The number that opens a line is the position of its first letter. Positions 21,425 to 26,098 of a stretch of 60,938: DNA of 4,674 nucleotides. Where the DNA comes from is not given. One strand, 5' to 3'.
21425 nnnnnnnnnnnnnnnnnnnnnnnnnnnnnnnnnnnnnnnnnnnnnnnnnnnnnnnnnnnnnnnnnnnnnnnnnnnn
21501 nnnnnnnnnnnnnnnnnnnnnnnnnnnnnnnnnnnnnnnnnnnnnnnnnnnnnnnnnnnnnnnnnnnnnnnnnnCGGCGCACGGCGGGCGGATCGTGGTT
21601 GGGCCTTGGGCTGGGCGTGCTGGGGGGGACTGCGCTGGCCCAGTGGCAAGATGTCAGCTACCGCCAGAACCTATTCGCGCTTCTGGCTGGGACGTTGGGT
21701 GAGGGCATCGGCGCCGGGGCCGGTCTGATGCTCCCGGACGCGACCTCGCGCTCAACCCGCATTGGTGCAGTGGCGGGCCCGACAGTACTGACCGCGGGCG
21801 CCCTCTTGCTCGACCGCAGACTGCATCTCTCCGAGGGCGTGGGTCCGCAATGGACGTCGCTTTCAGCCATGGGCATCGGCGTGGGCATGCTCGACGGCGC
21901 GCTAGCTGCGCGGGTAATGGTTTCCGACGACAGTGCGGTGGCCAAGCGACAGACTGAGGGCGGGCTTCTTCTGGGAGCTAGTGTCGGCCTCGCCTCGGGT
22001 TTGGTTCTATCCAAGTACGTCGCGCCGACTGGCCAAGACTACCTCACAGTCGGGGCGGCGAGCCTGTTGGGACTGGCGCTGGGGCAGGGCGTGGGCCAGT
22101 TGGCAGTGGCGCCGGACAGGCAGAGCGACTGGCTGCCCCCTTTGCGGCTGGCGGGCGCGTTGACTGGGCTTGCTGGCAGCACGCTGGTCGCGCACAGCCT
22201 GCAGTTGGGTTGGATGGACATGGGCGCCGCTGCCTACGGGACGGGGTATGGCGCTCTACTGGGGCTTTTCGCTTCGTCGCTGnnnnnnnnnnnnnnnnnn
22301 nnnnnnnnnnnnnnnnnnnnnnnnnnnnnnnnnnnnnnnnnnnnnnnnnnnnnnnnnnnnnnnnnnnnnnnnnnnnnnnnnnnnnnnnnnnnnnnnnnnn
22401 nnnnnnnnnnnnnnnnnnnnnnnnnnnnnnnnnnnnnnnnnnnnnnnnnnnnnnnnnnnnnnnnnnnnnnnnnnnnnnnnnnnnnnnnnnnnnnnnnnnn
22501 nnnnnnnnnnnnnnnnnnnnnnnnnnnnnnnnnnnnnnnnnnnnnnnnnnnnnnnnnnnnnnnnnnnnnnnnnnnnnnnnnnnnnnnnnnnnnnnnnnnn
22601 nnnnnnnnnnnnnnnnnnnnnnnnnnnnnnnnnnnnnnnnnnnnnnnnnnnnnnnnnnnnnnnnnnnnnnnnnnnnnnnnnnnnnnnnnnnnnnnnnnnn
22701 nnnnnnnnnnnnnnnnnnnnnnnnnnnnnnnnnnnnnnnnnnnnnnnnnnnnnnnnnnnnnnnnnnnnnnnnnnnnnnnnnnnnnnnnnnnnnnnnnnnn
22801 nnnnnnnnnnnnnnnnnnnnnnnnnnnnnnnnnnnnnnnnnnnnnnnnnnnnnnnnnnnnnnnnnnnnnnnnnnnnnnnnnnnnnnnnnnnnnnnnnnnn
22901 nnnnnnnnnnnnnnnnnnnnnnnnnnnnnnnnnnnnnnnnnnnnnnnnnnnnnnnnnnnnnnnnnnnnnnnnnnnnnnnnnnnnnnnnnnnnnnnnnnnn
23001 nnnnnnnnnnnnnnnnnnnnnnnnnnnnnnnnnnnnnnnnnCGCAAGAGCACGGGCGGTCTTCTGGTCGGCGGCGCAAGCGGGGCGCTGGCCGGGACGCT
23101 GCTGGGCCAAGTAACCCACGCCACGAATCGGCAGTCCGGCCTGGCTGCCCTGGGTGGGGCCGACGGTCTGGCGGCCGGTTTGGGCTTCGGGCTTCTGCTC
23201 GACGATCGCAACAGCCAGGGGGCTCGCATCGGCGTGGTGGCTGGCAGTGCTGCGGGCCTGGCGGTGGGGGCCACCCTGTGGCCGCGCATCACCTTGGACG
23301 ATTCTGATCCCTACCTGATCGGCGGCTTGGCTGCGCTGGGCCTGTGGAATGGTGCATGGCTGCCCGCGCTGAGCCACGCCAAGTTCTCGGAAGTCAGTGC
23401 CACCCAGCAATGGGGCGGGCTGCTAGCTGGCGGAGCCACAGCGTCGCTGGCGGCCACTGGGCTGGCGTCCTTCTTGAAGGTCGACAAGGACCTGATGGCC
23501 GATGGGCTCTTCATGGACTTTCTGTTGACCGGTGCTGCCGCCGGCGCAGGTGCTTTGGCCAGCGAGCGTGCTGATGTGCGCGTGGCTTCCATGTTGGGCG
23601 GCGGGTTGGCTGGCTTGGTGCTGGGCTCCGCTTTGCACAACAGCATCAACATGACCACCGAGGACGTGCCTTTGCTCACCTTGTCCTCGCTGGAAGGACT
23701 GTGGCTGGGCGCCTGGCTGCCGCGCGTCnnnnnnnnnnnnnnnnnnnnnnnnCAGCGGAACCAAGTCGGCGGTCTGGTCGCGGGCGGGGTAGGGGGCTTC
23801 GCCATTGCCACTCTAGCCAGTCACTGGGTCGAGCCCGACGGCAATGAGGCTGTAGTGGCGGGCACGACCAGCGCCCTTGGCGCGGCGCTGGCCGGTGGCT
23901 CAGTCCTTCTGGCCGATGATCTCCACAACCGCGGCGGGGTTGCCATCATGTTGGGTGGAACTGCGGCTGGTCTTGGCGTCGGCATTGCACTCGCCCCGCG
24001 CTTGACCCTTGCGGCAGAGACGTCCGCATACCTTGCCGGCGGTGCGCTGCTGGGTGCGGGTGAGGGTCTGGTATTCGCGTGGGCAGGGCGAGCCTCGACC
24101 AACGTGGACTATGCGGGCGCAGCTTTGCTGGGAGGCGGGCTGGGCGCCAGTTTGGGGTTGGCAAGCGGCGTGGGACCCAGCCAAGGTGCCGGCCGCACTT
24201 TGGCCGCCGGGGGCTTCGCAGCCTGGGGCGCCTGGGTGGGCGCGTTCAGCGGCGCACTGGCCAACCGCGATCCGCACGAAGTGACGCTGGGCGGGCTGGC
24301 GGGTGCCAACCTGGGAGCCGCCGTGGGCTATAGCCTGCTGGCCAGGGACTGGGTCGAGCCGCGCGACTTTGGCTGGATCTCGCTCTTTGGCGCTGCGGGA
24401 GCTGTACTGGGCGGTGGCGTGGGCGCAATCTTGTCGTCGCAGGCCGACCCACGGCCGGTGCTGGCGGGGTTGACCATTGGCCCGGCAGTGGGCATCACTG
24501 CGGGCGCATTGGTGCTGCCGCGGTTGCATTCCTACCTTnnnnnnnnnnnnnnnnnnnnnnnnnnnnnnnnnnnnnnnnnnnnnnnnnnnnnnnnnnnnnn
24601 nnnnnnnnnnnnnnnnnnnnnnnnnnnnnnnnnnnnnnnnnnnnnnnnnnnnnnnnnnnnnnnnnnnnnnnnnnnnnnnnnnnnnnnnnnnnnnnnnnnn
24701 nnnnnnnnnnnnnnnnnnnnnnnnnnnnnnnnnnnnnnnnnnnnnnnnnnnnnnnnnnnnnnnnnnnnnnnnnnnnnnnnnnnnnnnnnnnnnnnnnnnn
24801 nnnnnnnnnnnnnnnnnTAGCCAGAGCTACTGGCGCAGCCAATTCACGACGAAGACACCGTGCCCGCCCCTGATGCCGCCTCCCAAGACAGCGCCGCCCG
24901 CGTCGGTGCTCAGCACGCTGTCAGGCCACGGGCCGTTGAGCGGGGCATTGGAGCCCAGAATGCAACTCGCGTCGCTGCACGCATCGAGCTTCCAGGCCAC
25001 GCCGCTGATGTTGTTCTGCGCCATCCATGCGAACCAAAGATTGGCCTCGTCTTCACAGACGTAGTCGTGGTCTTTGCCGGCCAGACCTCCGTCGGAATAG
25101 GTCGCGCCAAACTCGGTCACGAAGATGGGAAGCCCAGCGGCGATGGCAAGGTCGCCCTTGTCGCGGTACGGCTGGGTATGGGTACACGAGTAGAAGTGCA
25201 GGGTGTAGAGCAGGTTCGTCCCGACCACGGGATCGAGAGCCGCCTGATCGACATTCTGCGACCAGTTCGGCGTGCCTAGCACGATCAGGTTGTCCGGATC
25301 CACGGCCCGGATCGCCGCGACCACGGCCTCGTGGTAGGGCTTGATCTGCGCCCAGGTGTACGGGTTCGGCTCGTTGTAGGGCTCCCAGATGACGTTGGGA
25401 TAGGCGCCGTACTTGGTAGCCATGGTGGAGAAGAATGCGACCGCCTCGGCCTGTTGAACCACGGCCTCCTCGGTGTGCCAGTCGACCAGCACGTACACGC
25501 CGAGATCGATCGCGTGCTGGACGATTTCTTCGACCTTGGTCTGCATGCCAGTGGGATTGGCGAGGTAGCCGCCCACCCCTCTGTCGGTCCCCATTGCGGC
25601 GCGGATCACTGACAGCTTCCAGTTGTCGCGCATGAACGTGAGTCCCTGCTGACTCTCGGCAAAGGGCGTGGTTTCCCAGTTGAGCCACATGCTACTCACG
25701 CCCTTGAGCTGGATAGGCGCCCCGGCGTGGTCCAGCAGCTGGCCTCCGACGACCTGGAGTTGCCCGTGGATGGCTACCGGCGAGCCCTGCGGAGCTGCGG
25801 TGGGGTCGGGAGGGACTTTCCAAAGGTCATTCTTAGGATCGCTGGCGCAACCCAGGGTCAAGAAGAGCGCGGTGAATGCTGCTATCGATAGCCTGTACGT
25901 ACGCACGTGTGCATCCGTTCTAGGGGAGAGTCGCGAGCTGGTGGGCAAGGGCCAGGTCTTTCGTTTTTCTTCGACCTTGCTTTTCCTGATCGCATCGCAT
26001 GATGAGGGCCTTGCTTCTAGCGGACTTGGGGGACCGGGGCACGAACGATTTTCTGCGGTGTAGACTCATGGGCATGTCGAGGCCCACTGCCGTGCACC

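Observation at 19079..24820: Giant (~1,900 aa) HEAT-repeat protein whose C-terminal ~1,450 aa is a tandem array of ~240-aa glycine-zipper hydrophobic modules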

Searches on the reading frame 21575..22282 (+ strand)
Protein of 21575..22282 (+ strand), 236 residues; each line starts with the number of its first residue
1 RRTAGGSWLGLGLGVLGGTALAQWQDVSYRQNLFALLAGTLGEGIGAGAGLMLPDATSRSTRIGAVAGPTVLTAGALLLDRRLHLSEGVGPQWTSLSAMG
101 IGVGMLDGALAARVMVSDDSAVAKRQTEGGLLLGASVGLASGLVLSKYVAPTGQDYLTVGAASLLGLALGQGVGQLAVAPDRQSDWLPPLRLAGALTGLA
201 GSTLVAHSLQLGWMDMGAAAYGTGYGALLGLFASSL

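Call 46: search_protein_representatives(alignment_id=A3)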
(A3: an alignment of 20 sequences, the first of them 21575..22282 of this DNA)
Query: 20 sequences, 234 profile positions. Proteins with E-value up to 0.001 (for the whole library): 679; up to 1e-10: 229; up to 1e-30: 113. The best 150 are listed.
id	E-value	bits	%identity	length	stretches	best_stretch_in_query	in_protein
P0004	0.0e+00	1165.5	-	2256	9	1-234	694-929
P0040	1.1e-256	862.8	-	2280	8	1-234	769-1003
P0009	3.3e-251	844.8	-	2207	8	2-234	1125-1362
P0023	8.2e-231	778.0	-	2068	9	1-234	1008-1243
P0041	1.0e-222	751.6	-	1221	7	1-234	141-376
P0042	1.1e-222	751.5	-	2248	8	1-234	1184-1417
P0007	2.6e-216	730.6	-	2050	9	1-234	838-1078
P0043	1.5e-202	685.6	-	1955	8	1-234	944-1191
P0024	1.6e-199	675.6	-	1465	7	3-234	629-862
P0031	4.3e-192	651.3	-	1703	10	1-234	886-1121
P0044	1.2e-187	636.8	-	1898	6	1-234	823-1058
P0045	1.7e-183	623.2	-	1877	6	1-234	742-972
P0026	8.5e-178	604.5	-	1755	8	1-234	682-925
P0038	1.8e-171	583.9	-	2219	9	4-234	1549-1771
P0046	3.3e-163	556.8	-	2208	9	5-233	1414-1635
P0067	5.5e-124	428.4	-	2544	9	6-229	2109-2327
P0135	1.8e-37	145.3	-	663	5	8-228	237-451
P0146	2.4e-27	112.2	-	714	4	10-229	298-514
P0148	5.0e-27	111.1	-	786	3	5-226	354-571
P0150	1.4e-26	109.6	-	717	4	7-231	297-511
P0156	6.7e-24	100.9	-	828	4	8-229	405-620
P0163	2.9e-22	95.5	-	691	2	8-229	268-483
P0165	5.9e-22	94.5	-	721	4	5-230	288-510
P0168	1.0e-21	93.8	-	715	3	19-229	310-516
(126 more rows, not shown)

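Call 49: search_protein_families(library=pfam, proteins=[P0135, P0146, P0150, P0165, P0168, P0163, P0156, P0148, P0067], max_evalue=0.01)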
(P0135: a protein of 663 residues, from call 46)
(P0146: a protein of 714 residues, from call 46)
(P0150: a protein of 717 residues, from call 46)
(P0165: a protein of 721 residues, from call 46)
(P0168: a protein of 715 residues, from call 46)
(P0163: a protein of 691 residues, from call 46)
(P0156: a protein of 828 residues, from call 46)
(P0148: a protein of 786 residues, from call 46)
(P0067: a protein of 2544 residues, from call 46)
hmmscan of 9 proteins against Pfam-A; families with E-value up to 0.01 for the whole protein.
P0135 (663 aa): 3 families
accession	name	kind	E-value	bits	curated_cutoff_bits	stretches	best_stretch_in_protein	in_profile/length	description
PF13646.12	HEAT_2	-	1e-10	42.2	27.7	1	4-69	4-69/88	HEAT repeats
PF03130.22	HEAT_PBS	-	0.00046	20.9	20.9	0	17-37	2-22/27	PBS lyase HEAT-like repeat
PF02985.28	HEAT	-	0.00061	20.3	23.5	0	33-59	1-28/31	HEAT repeat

P0146 (714 aa): 2 families
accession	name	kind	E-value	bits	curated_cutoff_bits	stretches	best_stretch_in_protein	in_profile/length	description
PF13646.12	HEAT_2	-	1.1e-10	42.1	27.7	1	70-136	7-72/88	HEAT repeats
PF03130.22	HEAT_PBS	-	1.1e-05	25.9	20.9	0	111-135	1-25/27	PBS lyase HEAT-like repeat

P0150 (717 aa): 1 family
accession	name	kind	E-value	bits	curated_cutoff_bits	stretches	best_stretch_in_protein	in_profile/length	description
PF13646.12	HEAT_2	-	0.0035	18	27.7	1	57-126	3-73/88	HEAT repeats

P0165 (721 aa): 3 families
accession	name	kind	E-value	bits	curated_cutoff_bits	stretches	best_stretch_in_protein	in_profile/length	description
PF13646.12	HEAT_2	-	2.4e-09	37.8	27.7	1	70-148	11-88/88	HEAT repeats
PF03130.22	HEAT_PBS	-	1.7e-05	25.4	20.9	0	107-130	1-24/27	PBS lyase HEAT-like repeat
PF02985.28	HEAT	-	0.0075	16.9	23.5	0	93-120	3-29/31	HEAT repeat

P0168 (715 aa): 3 families
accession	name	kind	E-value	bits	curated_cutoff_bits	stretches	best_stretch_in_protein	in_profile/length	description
PF13646.12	HEAT_2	-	1.8e-13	51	27.7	2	100-187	4-86/88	HEAT repeats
PF02985.28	HEAT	-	0.00035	21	23.5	0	100-122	5-27/31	HEAT repeat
PF03130.22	HEAT_PBS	-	0.00063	20.5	20.9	1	147-171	1-25/27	PBS lyase HEAT-like repeat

P0163 (691 aa): 1 family
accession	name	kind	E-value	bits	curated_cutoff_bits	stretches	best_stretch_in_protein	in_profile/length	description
PF13646.12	HEAT_2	-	1.5e-05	25.6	27.7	1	38-108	2-73/88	HEAT repeats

P0156 (828 aa): 3 families
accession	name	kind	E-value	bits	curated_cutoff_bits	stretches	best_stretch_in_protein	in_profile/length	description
PF13646.12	HEAT_2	-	2.6e-11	44.1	27.7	1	43-111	4-71/88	HEAT repeats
PF03130.22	HEAT_PBS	-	4e-05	24.2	20.9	0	56-80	1-25/27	PBS lyase HEAT-like repeat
PF02985.28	HEAT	-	0.005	17.4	23.5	0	74-96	3-25/31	HEAT repeat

P0148 (786 aa): 3 families
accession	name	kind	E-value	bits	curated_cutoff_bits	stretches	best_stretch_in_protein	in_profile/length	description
PF13646.12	HEAT_2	-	3.1e-12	47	27.7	2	107-178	17-88/88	HEAT repeats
PF01347.28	Vitellogenin_N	-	2.5e-06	26.8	24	1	129-207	470-553/590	Lipoprotein amino terminal region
PF03130.22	HEAT_PBS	-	0.00049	20.8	20.9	0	107-132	2-27/27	PBS lyase HEAT-like repeat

P0067 (2544 aa): 2 families
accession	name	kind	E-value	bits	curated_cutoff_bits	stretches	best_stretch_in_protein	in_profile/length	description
PF13646.12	HEAT_2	-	1.8e-14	54.2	27.7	4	214-299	5-88/88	HEAT repeats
PF02985.28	HEAT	-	0.0019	18.7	23.5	0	244-269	3-28/31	HEAT repeat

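Call 64: find_homologous_proteins(query=P0146)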
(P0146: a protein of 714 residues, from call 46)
Query P0146 (714 aa): 2 proteins with E <= 0.001 among 8000 candidates.
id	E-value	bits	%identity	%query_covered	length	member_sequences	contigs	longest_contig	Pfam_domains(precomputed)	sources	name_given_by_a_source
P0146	0.0e+0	1513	100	100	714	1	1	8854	PF03130.23,PF13646.13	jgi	jgi:hypothetical protein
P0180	7.4e-46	175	33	88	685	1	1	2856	PF13646.13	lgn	-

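Call 65: find_encoding_contigs(protein=P0146, flank=8000, max_places=3)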
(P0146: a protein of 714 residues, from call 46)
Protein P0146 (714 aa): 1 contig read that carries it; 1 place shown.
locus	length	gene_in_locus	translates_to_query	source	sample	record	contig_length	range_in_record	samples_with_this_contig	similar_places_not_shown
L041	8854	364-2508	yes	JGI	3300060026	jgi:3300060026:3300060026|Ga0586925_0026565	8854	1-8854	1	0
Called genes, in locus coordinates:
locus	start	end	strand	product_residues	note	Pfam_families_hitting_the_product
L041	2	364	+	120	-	?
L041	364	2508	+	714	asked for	PF13646:HEAT_2, PF03130:HEAT_PBS (faint)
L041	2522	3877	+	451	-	PF00174:Oxidored_molyb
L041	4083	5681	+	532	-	-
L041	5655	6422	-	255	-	-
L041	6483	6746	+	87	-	-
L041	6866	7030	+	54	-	-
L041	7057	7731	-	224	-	-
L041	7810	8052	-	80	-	-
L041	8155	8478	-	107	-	-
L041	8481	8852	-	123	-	?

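Call 69: find_related_loci(query=A5, collection=metagenome_contigs, flank=8000)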
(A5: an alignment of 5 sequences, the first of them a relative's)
Query A5 (714 aa) in metagenome_contigs; peptide patterns used: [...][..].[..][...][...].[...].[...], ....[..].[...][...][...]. (x = any residue, [..] = any of these).
202 stretches matched a pattern; 4 encode a relative of the query (tblastn E <= 1e-3); 4 distinct loci.
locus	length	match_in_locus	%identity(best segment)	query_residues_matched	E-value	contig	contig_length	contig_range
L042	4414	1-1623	100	174-714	0e+0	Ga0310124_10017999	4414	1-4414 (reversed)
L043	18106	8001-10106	42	29-710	5e-104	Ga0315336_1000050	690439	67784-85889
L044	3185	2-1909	35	86-710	3e-91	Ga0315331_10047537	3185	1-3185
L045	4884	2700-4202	31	50-538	3e-27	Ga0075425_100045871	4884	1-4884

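Call 71: search_protein_families(library=pfam, proteins=[L043:3426-4286:-, L043:4283-5602:-, L043:5592-7427:-, L043:5874-7685:+, L043:10179-11048:+, L043:11217-11918:+, L043:11915-14464:+, L043:14442-15281:+, L043:15250-16890:-], max_evalue=0.001)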
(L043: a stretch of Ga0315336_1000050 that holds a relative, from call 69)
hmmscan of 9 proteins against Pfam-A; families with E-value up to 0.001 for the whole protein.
L043:3426-4286:- (286 aa): 1 family
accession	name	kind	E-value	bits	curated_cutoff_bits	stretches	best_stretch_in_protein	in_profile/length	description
PF00733.27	Asn_synthase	-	2.1e-06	28.1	21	1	18-94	8-86/354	Asparagine synthase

L043:4283-5602:- (439 aa): 1 family
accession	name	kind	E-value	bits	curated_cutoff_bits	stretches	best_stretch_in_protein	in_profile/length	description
PF01969.22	Ni_insertion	-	7.6e-131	437.1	22.1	1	51-425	1-375/375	Nickel insertion protein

L043:5592-7427:- (611 aa): 1 family
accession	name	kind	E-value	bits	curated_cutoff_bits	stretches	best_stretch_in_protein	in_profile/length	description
PF00731.26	AIRC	-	2.4e-10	40.6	30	1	479-605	2-128/148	AIR carboxylase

L043:5874-7685:+ (603 aa): 2 families
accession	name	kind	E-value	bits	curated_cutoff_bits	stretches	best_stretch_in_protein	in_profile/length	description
PF09861.14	Lar_N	-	2.8e-56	190.4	23.3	1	205-401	2-200/204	Lactate racemase N-terminal domain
PF04015.17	DUF362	-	0.00091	19.8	24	0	339-411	83-142/200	Domain of unknown function (DUF362)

L043:10179-11048:+ (289 aa): 4 families
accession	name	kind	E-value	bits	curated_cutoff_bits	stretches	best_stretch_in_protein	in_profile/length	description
PF00106.31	adh_short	-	2.5e-33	115.7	26.6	2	11-150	1-140/195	short chain dehydrogenase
PF13561.12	adh_short_C2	-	1.6e-24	87.3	27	1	20-254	6-227/236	Enoyl-(Acyl carrier protein) reductase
PF08659.16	KR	-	5.8e-08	33.3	22.6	1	13-129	3-123/180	KR domain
PF01370.27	Epimerase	-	2.9e-06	27.3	20.9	1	13-202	1-171/240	NAD dependent epimerase/dehydratase family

L043:11217-11918:+ (233 aa): 2 families
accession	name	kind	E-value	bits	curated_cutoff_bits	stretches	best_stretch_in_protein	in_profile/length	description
PF00440.29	TetR_N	-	3.3e-16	59.2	24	1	39-84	2-47/47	Bacterial regulatory proteins, tetR family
PF16859.10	TetR_C_11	-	2.9e-06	28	32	1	104-201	6-104/113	Tetracyclin repressor-like, C-terminal domain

L043:11915-14464:+ (849 aa): 5 families
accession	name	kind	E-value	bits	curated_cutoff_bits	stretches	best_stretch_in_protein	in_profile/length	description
PF03176.21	MMPL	-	5.5e-31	108.2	20.5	2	234-425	104-301/333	MMPL family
PF12349.14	Sterol-sensing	-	4.4e-15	56.3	22.3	2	297-428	8-138/153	Sterol-sensing domain of SREBP cleavage-activation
PF02460.24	Patched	-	7e-13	49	23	2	289-424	22-155/156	Patched SSD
PF00873.25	ACR_tran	-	0.00011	20.5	28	1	673-825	330-486/1021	AcrB/AcrD/AcrF family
PF02355.23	SecD_SecF_C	-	0.00053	19.9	20.5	0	279-418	38-178/189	Protein export membrane protein SecD/SecF, C-terminal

L043:14442-15281:+ (279 aa): 2 families
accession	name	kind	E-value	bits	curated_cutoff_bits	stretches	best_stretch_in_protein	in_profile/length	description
PF17131.11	LolA_like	-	1.5e-46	158.8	30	1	80-277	2-184/184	Outer membrane lipoprotein-sorting protein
PF07044.18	DUF1329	-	4.3e-05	23.4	23.1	1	81-159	141-224/368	Protein of unknown function (DUF1329)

L043:15250-16890:- (546 aa): 0 families

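Call 77: search_solved_structures(query=A3, max_evalue=10)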
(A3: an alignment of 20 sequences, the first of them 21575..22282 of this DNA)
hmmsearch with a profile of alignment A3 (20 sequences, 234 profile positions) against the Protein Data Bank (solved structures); distinct sequences matched with E-value up to 10: 3.
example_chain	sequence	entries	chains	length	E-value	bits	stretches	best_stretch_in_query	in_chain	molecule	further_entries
9j9b_D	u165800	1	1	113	0.07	15.7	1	122-173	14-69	Protein MGR2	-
5yiy_A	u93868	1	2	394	0.23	14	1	41-121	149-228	CoA transferase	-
5yit_A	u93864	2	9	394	0.45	13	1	41-121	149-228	CoA transferase III | Uncharacterized protein Rv3272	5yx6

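Call 88: search_protein_families(library=pfam, proteins=[window:21575-22282:+], max_evalue=10)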
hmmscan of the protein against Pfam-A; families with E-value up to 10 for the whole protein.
window:21575-22282:+ (236 aa): 1 family
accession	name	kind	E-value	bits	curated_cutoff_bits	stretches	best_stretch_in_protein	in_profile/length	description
PF10247.14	Romo1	-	1.5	9.7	27.6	1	128-148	7-27/66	Reactive mitochondrial oxygen species modulator 1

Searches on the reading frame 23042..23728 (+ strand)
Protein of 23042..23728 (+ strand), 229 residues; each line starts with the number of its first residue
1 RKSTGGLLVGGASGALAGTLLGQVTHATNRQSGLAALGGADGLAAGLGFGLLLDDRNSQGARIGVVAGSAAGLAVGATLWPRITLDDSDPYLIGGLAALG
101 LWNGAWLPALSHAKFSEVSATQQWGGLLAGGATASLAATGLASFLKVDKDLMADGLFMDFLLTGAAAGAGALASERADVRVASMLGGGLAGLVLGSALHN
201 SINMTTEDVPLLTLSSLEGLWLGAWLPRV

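Call 88: search_protein_families(library=pfam, proteins=[window:23042-23728:+], max_evalue=10)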
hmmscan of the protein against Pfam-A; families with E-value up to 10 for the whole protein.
window:23042-23728:+ (229 aa): 1 family
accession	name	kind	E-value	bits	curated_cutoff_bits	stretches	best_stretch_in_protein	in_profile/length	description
PF13886.12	TM7S3_TM198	-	2.9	8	29.2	1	128-201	25-99/199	TM7S3/TM198-like domain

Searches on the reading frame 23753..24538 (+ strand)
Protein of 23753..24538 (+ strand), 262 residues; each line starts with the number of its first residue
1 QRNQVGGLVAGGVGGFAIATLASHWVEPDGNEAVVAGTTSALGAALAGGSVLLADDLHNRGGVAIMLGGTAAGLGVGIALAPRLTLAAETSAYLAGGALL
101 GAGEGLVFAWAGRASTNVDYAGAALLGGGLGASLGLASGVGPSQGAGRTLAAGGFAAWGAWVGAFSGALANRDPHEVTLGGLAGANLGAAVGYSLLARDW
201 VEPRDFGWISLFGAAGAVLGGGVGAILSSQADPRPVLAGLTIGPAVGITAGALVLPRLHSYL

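Call 88: search_protein_families(library=pfam, proteins=[window:23753-24538:+], max_evalue=10)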
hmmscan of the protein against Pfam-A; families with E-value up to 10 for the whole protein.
window:23753-24538:+ (262 aa): 2 families
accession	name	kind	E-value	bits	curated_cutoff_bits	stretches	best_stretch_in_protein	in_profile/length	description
PF05433.20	Rick_17kDa_Anti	-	0.00041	20.6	24.2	1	156-193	3-40/43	Glycine zipper 2TM domain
PF07690.21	MFS_1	-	3.6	6.8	33.4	2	8-134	211-336/347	Major Facilitator Superfamily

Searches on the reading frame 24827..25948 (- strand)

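Call 11: search_protein_families(library=pfam, proteins=[window:24827-25948:-], max_evalue=0.01)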
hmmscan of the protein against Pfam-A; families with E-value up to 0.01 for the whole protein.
window:24827-25948:- (373 aa): 2 families
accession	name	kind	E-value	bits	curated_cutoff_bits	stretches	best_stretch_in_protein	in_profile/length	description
PF00150.24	Cellulase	-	1.1e-53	183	23.5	1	72-323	1-270/272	Cellulase (glycosyl hydrolase family 5)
PF13204.13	Apiosidase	-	0.0015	18.6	26.5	1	141-251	89-209/320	Apiosidase-like, catalytic domain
